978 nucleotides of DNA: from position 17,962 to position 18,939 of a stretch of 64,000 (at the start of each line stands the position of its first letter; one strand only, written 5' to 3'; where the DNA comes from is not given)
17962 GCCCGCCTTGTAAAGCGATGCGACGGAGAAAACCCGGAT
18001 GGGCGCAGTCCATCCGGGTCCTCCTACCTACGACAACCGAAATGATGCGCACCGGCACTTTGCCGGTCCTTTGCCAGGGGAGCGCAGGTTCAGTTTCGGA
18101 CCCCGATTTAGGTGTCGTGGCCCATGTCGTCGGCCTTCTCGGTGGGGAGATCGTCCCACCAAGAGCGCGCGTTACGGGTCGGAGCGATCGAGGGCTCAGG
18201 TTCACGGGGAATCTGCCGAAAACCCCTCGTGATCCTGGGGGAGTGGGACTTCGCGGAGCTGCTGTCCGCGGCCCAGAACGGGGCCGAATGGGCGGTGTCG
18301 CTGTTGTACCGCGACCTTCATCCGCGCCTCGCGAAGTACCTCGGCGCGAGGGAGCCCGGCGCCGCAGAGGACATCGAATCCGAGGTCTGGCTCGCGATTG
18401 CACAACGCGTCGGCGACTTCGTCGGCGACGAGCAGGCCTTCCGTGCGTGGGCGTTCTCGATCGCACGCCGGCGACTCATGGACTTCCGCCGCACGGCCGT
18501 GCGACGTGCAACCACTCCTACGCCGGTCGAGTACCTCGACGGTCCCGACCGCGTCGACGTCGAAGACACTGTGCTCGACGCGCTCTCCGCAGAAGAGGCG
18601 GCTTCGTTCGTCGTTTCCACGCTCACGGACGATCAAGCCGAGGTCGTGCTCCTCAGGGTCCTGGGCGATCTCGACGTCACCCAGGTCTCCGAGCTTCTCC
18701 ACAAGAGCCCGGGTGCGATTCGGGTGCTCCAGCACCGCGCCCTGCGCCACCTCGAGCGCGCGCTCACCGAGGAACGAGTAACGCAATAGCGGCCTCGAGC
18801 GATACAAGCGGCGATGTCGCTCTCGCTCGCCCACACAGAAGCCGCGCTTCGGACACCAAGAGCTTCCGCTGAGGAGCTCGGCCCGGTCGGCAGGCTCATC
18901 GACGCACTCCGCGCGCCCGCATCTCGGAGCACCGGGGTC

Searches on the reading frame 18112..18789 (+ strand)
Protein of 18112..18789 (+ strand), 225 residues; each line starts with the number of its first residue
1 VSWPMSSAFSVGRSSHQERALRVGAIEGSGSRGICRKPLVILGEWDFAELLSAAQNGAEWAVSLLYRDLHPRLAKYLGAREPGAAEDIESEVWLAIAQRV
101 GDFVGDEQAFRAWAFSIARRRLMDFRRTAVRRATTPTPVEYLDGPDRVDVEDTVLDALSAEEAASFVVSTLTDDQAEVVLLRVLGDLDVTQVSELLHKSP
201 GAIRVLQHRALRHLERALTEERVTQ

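Call 5: search_protein_families(library=pfam, proteins=[window:18112-18789:+], max_evalue=1)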
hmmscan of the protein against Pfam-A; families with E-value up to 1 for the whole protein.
window:18112-18789:+ (225 aa): 3 families
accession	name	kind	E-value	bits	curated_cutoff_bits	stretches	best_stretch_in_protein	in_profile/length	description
PF04542.20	Sigma70_r2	-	5.1e-09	36.2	24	1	65-131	1-70/71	Sigma-70 region 2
PF08281.18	Sigma70_r4_2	-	6.7e-09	35.7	25.7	1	168-214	8-54/54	Sigma-70, region 4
PF04545.22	Sigma70_r4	-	1.8e-06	27.8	24.1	1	169-214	3-48/50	Sigma-70, region 4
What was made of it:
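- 18229..18789 (+): ECF-type sigma-70 factor (BldN/ShbA-like) just upstream and co-directional; the ORF is open from 18112. Possible lineage-specific regulator of the operon; the link is tentative. Pfam Sigma70_r2 and r4_2 (call 5).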

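Call 21: search_protein_families(library=ncbifam, proteins=[window:18112-18789:+], max_evalue=0.01)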
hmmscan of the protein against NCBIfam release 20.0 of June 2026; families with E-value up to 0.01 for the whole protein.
window:18112-18789:+ (225 aa): 57 families (the best 25 are shown)
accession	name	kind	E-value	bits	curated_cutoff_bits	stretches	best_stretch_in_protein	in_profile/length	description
NF007230.0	PRK09648.1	subfamily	2.1e-24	86.3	209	1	47-221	13-192/195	RNA polymerase sigma factor ShbA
TIGR02952.1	Sig70_famx2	equivalog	4.5e-22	78.7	206.45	1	51-218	2-170/170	ECF subfamily RNA polymerase sigma factor, BldN family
TIGR02937.1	sigma70-ECF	superfamily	3.3e-19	69.1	42.9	1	66-218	11-165/165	sigma-70 family RNA polymerase sigma factor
NF009166.1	PRK12513.1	equivalog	1.8e-16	60.4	206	1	49-223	11-191/193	RNA polymerase sigma factor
NF007227.0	PRK09645.1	subfamily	1.3e-12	48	202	1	57-224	10-176/177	sigma-70 family RNA polymerase sigma factor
NF007220.0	PRK09639.1-5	equivalog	3.4e-12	46.5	260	1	65-222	8-168/181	RNA polymerase sigma factor SigX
NF009195.0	PRK12543.1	subfamily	1.5e-11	44.1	197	1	48-220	8-180/192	RNA polymerase sigma factor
NF009165.0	PRK12512.1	equivalog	2.2e-10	40.4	198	1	46-221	8-182/184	RNA polymerase sigma factor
TIGR02983.1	SigE-fam_strep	subfamily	3.4e-10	40.1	141.55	1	72-221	21-161/162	SigE family RNA polymerase sigma factor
NF009188.0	PRK12536.1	subfamily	1.1e-09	38.4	250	1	50-219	20-187/190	RNA polymerase sigma factor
TIGR02984.1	Sig-70_plancto1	subfamily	1.7e-09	37.6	183.75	1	168-218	138-188/189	RNA polymerase sigma-70 factor, Planctomycetaceae-specific subfamily 1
NF009191.0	PRK12539.1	subfamily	1.6e-08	34.3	171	1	44-222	5-183/185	sigma-70 family RNA polymerase sigma factor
NF007216.0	PRK09638.1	equivalog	1.8e-08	34.4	194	1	48-221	6-177/180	RNA polymerase sigma factor SigY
TIGR02950.1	SigM_subfam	subfamily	4.9e-08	33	147.95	1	80-217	22-157/159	RNA polymerase sigma factor, SigM family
NF009171.0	PRK12518.1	equivalog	5.2e-08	32.9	208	1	49-223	16-189/191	RNA polymerase sigma factor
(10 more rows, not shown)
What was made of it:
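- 18229..18789 (+): NCBIfam sigma70-ECF 69.1 bits against 42.9 (call 21).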
